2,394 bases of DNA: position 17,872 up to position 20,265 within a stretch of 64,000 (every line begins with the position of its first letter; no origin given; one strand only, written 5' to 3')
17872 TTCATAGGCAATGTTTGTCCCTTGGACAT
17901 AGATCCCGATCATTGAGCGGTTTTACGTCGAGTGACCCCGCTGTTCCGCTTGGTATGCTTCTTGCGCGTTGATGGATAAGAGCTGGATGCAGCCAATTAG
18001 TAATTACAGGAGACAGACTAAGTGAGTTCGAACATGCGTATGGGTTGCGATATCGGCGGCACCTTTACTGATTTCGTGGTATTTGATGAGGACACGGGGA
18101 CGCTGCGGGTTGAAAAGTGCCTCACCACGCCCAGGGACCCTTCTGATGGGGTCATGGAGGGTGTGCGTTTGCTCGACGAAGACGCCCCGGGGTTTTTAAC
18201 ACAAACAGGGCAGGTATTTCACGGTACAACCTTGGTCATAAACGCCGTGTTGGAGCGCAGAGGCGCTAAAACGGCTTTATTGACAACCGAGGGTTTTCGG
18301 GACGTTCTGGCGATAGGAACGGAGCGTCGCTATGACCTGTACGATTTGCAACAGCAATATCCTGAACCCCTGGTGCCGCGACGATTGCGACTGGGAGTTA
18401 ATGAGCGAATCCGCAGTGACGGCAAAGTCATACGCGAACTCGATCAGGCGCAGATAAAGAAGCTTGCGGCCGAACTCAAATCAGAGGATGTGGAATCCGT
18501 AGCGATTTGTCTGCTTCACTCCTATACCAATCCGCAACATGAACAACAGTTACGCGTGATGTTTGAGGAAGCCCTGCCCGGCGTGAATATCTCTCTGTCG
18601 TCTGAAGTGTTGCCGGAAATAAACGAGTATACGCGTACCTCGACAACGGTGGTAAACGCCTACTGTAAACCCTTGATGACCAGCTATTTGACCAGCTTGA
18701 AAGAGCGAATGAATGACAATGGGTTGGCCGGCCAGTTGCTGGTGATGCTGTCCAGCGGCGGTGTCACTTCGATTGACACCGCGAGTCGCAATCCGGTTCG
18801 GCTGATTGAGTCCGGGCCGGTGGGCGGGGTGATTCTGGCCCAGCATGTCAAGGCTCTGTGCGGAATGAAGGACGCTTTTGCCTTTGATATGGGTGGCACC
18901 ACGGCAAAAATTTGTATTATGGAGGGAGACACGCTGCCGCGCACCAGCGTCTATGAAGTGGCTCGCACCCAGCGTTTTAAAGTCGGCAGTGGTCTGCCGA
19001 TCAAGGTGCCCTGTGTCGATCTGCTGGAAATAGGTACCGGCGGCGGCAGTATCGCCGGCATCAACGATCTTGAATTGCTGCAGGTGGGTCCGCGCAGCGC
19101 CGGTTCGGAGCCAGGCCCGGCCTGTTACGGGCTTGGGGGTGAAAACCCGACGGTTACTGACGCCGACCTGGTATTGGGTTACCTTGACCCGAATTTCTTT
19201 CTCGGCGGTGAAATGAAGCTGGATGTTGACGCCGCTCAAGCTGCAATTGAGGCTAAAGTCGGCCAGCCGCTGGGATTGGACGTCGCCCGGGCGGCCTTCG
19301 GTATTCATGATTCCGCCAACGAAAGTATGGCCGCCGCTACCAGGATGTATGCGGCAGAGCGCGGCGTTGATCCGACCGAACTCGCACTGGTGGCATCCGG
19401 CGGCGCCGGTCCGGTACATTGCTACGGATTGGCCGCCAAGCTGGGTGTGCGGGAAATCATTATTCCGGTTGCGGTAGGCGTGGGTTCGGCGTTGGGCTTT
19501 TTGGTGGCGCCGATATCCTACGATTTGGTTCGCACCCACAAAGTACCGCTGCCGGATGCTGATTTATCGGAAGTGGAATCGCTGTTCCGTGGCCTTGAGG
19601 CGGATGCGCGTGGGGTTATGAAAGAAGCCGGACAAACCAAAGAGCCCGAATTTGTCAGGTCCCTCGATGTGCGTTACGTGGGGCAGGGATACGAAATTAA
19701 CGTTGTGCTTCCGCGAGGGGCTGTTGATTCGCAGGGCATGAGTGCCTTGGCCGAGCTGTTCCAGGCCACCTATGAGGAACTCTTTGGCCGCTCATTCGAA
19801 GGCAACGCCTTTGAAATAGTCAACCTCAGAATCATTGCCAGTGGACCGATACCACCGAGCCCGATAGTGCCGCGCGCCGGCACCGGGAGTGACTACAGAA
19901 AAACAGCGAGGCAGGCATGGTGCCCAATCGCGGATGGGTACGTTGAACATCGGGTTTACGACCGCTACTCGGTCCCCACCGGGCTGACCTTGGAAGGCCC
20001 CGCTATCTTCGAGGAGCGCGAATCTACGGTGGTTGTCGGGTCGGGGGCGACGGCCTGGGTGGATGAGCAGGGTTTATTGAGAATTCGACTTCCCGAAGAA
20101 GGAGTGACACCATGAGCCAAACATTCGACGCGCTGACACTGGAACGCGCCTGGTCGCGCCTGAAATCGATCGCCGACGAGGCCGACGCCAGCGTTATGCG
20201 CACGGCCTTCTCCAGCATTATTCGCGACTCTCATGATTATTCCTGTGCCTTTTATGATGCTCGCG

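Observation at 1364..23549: Eight sigma-54 type promoters head a ~33-kb catabolic supercluster that encodes no activator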

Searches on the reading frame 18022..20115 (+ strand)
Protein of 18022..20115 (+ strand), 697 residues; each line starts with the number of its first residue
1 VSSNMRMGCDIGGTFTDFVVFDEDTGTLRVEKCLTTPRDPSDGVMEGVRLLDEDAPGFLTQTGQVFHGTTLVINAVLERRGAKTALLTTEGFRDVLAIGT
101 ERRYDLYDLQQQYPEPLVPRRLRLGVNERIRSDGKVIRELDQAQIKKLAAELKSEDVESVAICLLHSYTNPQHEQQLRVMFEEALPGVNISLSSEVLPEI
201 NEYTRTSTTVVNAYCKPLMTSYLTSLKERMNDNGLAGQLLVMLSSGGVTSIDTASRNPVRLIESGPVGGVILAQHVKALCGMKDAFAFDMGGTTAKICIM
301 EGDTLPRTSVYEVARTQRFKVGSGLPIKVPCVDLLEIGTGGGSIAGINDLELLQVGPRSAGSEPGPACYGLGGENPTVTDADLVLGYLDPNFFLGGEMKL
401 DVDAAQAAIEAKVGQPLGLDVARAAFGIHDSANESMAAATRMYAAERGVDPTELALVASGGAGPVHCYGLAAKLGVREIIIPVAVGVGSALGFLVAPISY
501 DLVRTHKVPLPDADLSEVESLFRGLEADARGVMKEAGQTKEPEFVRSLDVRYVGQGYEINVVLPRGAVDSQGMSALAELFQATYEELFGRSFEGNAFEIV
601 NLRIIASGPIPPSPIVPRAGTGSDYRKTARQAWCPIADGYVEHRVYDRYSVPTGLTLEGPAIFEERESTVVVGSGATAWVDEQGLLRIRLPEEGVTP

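Call 5: search_protein_families(library=pfam, proteins=[window:18022-20115:+])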
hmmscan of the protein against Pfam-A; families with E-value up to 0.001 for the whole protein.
window:18022-20115:+ (697 aa): 3 families
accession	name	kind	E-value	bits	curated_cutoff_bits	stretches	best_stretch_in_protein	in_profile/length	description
PF01968.24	Hydantoinase_A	-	8.4e-85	285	22.9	1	205-499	1-288/291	Hydantoinase/oxoprolinase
PF05378.19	Hydant_A_N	-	3e-53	180.6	25.2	1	6-183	1-174/176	Hydantoinase/oxoprolinase N-terminal region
PF19278.4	Hydant_A_C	-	1e-09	38.5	21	1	517-688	13-190/193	Hydantoinase/oxoprolinase C-terminal domain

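Call 40: find_homologous_proteins(query=window:18022-20115:+, max_evalue=1e-50)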
Query window:18022-20115:+ (697 aa): 8000 proteins with E <= 1e-50 among 8000 candidates; the best 120 are listed.
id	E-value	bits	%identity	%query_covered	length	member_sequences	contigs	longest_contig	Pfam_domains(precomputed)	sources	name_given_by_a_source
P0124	0.0e+0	1558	100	100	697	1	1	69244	PF01968.25,PF19278.5,PF05378.20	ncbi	-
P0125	0.0e+0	1096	71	99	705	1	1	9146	PF01968.25,PF19278.5,PF05378.20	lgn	-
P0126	0.0e+0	1083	70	99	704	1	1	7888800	PF01968.25,PF19278.5,PF05378.20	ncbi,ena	-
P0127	0.0e+0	1022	67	98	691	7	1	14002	PF01968.25,PF19278.5,PF05378.20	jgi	jgi:N-methylhydantoinase A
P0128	0.0e+0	1018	66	99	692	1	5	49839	PF01968.25,PF19278.5,PF05378.20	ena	-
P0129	1.7e-298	1010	65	99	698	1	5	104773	PF01968.25,PF19278.5,PF05378.20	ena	-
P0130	5.8e-298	1008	66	99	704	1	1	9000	PF01968.25,PF19278.5,PF05378.20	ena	-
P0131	1.4e-297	1007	65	99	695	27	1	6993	PF01968.25,PF19278.5,PF05378.20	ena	-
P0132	6.6e-296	1001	65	99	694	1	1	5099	PF01968.25,PF19278.5,PF05378.20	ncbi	-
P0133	1.8e-293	993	65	99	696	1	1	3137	PF01968.25,PF19278.5,PF05378.20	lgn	-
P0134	1.2e-292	991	65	99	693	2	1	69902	PF01968.25,PF19278.5,PF05378.20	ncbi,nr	ncbi:MAG: hydantoinase/oxoprolinase family protein [Alphaproteobacteria bacterium]|nr:hydantoinase/o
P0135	4.9e-287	972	64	100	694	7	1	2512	PF01968.25,PF19278.5,PF05378.20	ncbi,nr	ncbi:MAG TPA: hydantoinase/oxoprolinase family protein [Rhodospirillales bacterium]|nr:hydantoinase/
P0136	2.9e-284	963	63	99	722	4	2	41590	PF01968.25,PF19278.5,PF05378.20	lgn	-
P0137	7.3e-279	945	68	87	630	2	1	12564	PF01968.25,PF05378.20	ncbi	ncbi:MAG: N-methylhydantoinase A, partial [Gammaproteobacteria bacterium]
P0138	6.7e-273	925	60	98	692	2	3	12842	PF01968.25,PF19278.5,PF05378.20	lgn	-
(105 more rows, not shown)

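Call 41: find_encoding_contigs(protein=P0124, flank=1000, max_places=3)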
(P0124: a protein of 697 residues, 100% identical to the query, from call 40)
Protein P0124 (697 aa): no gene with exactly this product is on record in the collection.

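Call 42: find_encoding_contigs(protein=P0126, flank=10000, max_places=3)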
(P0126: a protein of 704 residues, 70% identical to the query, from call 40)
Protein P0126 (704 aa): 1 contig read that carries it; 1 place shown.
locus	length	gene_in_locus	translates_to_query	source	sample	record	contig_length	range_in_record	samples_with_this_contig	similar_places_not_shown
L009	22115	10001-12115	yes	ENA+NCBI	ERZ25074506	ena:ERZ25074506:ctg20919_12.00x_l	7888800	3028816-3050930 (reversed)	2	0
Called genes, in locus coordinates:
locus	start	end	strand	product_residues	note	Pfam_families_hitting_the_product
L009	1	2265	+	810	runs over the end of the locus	PF01315:Ald_Xan_dh_C, PF02738:MoCoBD_1, PF20256:MoCoBD_2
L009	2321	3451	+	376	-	PF03060:NMO, PF01070:FMN_dh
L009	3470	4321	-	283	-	PF00378:ECH_1, PF16113:ECH_2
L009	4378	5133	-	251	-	PF00106:adh_short, PF08659:KR, PF23441:SDR, PF13561:adh_short_C2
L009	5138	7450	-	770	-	PF01315:Ald_Xan_dh_C, PF02738:MoCoBD_1, PF20256:MoCoBD_2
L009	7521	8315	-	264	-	PF00378:ECH_1, PF16113:ECH_2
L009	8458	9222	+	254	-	PF00106:adh_short, PF13561:adh_short_C2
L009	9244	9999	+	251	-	PF00106:adh_short, PF08659:KR (weak), PF13561:adh_short_C2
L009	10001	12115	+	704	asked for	PF05378:Hydant_A_N, PF01968:Hydantoinase_A, PF19278:Hydant_A_C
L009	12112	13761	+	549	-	PF02538:Hydantoinase_B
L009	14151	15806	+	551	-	PF00158:Sigma54_activat, PF14532:Sigma54_activ_2, PF25601:AAA_lid_14, PF02954:HTH_8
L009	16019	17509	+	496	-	PF00309:Sigma54_AID, PF04963:Sigma54_CBD, PF04552:Sigma54_DBD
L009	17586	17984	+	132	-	PF12172:zf-ChsH2, PF01796:OB_ChsH2_C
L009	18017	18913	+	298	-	PF00753:Lactamase_B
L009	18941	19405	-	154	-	PF01575:MaoC_dehydratas, PF13452:FAS1_DH_region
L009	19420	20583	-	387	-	PF00108:Thiolase_N, PF22691:Thiolase_C_1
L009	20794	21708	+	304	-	PF00106:adh_short, PF08659:KR, PF13561:adh_short_C2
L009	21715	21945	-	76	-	-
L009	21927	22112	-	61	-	-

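Call 46: search_protein_families(library=pfam, proteins=[L009:14151-15806:+, L009:16019-17509:+], max_evalue=0.01)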
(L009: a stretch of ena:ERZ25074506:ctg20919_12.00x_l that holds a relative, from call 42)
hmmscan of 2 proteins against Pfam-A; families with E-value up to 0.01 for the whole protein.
L009:14151-15806:+ (551 aa): 7 families
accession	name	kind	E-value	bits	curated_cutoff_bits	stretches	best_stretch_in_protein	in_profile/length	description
PF00158.32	Sigma54_activat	-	1.3e-65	220.6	20.2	1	233-398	1-165/168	Sigma-54 interaction domain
PF14532.12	Sigma54_activ_2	-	5.5e-21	75.7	25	1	234-405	1-138/138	Sigma-54 interaction domain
PF25601.1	AAA_lid_14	-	5.1e-20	71.5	27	1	407-489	2-84/87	AAA+ ATPase lid domain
PF02954.25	HTH_8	-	3.6e-11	43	22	1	506-545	2-41/42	Bacterial regulatory protein, Fis family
PF07728.20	AAA_5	-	2.6e-05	24.7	22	1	256-362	1-102/139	AAA domain (dynein-related subfamily)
PF07724.20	AAA_2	-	0.00029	21.4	27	1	257-360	6-109/166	AAA domain (Cdc48 subfamily)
PF01078.27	Mg_chelatase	-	0.0047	16.8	20.3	0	307-355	87-135/207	Magnesium chelatase, subunit ChlI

L009:16019-17509:+ (496 aa): 5 families
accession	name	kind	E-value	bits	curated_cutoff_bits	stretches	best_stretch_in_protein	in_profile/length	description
PF04552.19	Sigma54_DBD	-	3.5e-63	212.5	22.8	1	326-485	3-160/160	Sigma-54, DNA binding domain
PF04963.19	Sigma54_CBD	-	2.5e-50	171.2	22.9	1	123-310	2-185/185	Sigma-54 factor, core binding domain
PF00309.25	Sigma54_AID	-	5.8e-15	55.3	23.8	1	12-51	7-46/46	Sigma-54 factor, Activator interacting domain (AID)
PF13309.12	HTH_22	-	0.0032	17.9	29.6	0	155-187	26-60/63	HTH domain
PF08220.18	HTH_DeoR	-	0.0067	16.6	21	0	156-187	4-33/57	DeoR-like helix-turn-helix domain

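Call 47: find_encoding_contigs(protein=P0129, flank=10000, max_places=2)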
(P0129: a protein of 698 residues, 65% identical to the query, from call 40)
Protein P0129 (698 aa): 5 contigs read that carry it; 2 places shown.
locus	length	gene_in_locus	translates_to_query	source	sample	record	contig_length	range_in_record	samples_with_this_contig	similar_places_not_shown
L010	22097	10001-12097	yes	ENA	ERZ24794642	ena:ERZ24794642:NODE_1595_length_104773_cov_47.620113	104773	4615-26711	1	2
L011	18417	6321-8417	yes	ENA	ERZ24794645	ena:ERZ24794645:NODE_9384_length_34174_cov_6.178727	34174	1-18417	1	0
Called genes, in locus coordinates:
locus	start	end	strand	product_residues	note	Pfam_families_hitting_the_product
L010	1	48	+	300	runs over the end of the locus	PF02668:TauD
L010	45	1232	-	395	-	PF02770:Acyl-CoA_dh_M, PF00441:Acyl-CoA_dh_1, PF08028:Acyl-CoA_dh_2 (weak)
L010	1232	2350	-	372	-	PF02771:Acyl-CoA_dh_N, PF00441:Acyl-CoA_dh_1, PF08028:Acyl-CoA_dh_2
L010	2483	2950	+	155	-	-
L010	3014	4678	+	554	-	PF02776:TPP_enzyme_N, PF00205:TPP_enzyme_M, PF02775:TPP_enzyme_C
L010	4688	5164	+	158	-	PF00111:Fer2 (weak), PF13085:Fer2_3 (weak), PF01799:Fer2_2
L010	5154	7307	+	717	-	PF20256:MoCoBD_2, PF02738:MoCoBD_1, PF20256:MoCoBD_2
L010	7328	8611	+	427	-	PF00890:FAD_binding_2 (weak), PF01134:GIDA (faint), PF01266:DAO, PF01494:FAD_binding_3 (faint), PF07992:Pyr_redox_2 (weak), PF12831:FAD_oxidored, PF13450:NAD_binding_8 (weak)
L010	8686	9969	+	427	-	PF00890:FAD_binding_2 (weak), PF01134:GIDA (faint), PF01266:DAO, PF07992:Pyr_redox_2 (weak), PF12831:FAD_oxidored, PF13450:NAD_binding_8 (weak)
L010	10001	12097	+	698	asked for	PF05378:Hydant_A_N, PF01968:Hydantoinase_A, PF19278:Hydant_A_C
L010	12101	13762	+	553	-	PF02538:Hydantoinase_B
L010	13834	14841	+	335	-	PF04909:Amidohydro_2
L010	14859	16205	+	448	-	PF22039:HUTI_composite_bact (faint), PF01979:Amidohydro_1, PF07969:Amidohydro_3 (weak)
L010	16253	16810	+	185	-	PF12680:SnoaL_2, PF13577:SnoaL_4, PF14534:DUF4440 (weak)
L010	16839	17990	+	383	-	PF00355:Rieske, PF00848:Ring_hydroxyl_A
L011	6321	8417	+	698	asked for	PF05378:Hydant_A_N, PF01968:Hydantoinase_A, PF19278:Hydant_A_C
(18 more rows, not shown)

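Call 48: find_encoding_contigs(protein=P0128, flank=10000, max_places=2)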
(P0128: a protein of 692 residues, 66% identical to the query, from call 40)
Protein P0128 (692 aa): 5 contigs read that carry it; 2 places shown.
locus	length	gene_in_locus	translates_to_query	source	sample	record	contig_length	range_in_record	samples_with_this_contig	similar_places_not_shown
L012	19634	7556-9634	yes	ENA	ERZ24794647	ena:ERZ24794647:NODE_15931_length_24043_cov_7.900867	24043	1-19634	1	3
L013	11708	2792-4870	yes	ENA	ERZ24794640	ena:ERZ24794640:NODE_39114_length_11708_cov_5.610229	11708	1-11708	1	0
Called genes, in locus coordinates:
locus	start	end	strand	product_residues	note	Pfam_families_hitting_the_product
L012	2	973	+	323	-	?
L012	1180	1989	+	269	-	PF06764:DUF1223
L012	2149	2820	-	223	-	-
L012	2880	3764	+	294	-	-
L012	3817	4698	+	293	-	PF00903:Glyoxalase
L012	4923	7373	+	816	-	PF00070:Pyr_redox (faint), PF00890:FAD_binding_2 (weak), PF01266:DAO, PF07992:Pyr_redox_2 (faint), PF13450:NAD_binding_8 (weak), PF16350:FAO_M, PF01571:GCV_T, PF08669:GCV_T_C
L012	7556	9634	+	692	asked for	PF05378:Hydant_A_N, PF01968:Hydantoinase_A, PF19278:Hydant_A_C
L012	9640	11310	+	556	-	PF02538:Hydantoinase_B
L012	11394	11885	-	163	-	PF03928:HbpS-like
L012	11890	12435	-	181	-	PF14803:Zn_ribbon_Nudix, PF00293:NUDIX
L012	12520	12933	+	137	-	PF01042:Ribonuc_L-PSP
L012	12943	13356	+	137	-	PF03994:DUF350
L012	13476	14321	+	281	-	PF13365:Trypsin_2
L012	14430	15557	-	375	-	PF13609:Porin_4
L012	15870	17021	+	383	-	PF02515:CoA_transf_3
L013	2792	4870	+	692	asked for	PF05378:Hydant_A_N, PF01968:Hydantoinase_A, PF19278:Hydant_A_C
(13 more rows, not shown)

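Call 50: find_homologous_proteins(query=L009:14151-15806:+, max_evalue=1e-40)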
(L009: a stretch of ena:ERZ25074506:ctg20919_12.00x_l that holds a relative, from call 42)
Query L009:14151-15806:+ (551 aa): 7996 proteins with E <= 1e-40 among 8000 candidates; the best 120 are listed.
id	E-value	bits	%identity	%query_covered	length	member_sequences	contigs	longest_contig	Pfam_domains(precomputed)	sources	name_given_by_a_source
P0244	0.0e+0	1219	100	100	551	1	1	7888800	PF00158.33,PF25601.2,PF02954.26,PF14532.13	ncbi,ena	-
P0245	1.5e-277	940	76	99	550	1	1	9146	PF00158.33,PF07724.21,PF25601.2,PF02954.26,PF14532.13,PF07728.21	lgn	-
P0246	1.6e-271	920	76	99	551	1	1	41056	PF00158.33,PF07724.21,PF25601.2,PF02954.26,PF14532.13,PF07728.21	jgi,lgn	-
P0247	5.2e-243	826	68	99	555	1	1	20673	PF00158.33,PF07724.21,PF25601.2,PF02954.26,PF14532.13,PF07728.21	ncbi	-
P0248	7.9e-229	779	65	100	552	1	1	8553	PF00158.33,PF07724.21,PF25601.2,PF02954.26,PF14532.13,PF07728.21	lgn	-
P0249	1.7e-226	771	64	99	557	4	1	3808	PF00158.33,PF07724.21,PF25601.2,PF02954.26,PF14532.13,PF07728.21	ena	-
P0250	6.8e-226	769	63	99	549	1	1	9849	PF00158.33,PF07724.21,PF25601.2,PF02954.26,PF14532.13,PF07728.21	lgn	-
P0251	1.4e-225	768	65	98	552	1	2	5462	PF00158.33,PF07724.21,PF25601.2,PF02954.26,PF14532.13,PF07728.21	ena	-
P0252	1.3e-224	765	64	99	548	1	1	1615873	PF00158.33,PF07724.21,PF25601.2,PF02954.26,PF00989.32,PF14532.13,PF07728.21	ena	-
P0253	2.6e-224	764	64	97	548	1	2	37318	PF00158.33,PF25601.2,PF02954.26,PF14532.13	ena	-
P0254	3.9e-224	763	63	97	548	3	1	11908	PF00158.33,PF25601.2,PF02954.26,PF14532.13,PF07728.21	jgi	jgi:PAS domain S-box-containing protein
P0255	5.6e-224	763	60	100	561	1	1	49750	PF00158.33,PF25601.2,PF02954.26,PF14532.13,PF07728.21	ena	-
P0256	3.7e-223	760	62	98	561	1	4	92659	PF00158.33,PF07724.21,PF25601.2,PF02954.26,PF14532.13,PF07728.21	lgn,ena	-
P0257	5.1e-223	760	62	97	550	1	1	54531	PF00158.33,PF25601.2,PF02954.26,PF14532.13,PF07728.21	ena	-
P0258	5.6e-223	760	63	99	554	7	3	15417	PF00158.33,PF25601.2,PF02954.26,PF14532.13,PF07728.21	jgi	jgi:PAS domain S-box-containing protein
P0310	2.0e-215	735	60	99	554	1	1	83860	PF00158.33,PF07724.21,PF25601.2,PF02954.26,PF14532.13,PF07728.21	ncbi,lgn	-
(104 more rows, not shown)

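Call 51: find_encoding_contigs(protein=P0310, flank=10000, max_places=3)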
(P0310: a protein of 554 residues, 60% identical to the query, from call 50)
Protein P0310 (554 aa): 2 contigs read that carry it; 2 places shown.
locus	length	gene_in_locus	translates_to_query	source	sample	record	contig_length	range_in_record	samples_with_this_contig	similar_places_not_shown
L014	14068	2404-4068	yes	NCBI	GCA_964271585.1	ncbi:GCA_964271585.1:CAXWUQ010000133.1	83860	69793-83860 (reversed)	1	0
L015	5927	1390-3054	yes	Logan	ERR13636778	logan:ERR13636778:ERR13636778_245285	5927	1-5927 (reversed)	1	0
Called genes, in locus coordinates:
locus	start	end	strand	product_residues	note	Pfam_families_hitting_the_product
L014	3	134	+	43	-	?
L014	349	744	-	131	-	PF12172:zf-ChsH2, PF01796:OB_ChsH2_C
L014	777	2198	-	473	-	PF00309:Sigma54_AID, PF04963:Sigma54_CBD, PF04552:Sigma54_DBD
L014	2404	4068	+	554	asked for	PF00158:Sigma54_activat, PF14532:Sigma54_activ_2, PF07724:AAA_2 (weak), PF07728:AAA_5 (weak), PF25601:AAA_lid_14, PF02954:HTH_8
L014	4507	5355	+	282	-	PF02653:BPD_transp_2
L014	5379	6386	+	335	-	PF02653:BPD_transp_2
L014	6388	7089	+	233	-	PF00005:ABC_tran, PF13304:AAA_21 (faint), PF12399:BCA_ABC_TP_C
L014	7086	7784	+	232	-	PF00005:ABC_tran, PF13304:AAA_21 (faint)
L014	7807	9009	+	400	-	PF13433:Peripla_BP_5, PF13458:Peripla_BP_6, PF01094:ANF_receptor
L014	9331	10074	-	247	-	PF00106:adh_short, PF23441:SDR (weak), PF08659:KR, PF13561:adh_short_C2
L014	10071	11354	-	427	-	PF07690:MFS_1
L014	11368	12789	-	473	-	PF00171:Aldedh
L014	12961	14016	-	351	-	PF04909:Amidohydro_2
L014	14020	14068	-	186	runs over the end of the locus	PF02627:CMD (weak)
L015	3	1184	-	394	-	?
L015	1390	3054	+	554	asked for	PF00158:Sigma54_activat, PF14532:Sigma54_activ_2, PF07724:AAA_2 (weak), PF07728:AAA_5 (weak), PF25601:AAA_lid_14, PF02954:HTH_8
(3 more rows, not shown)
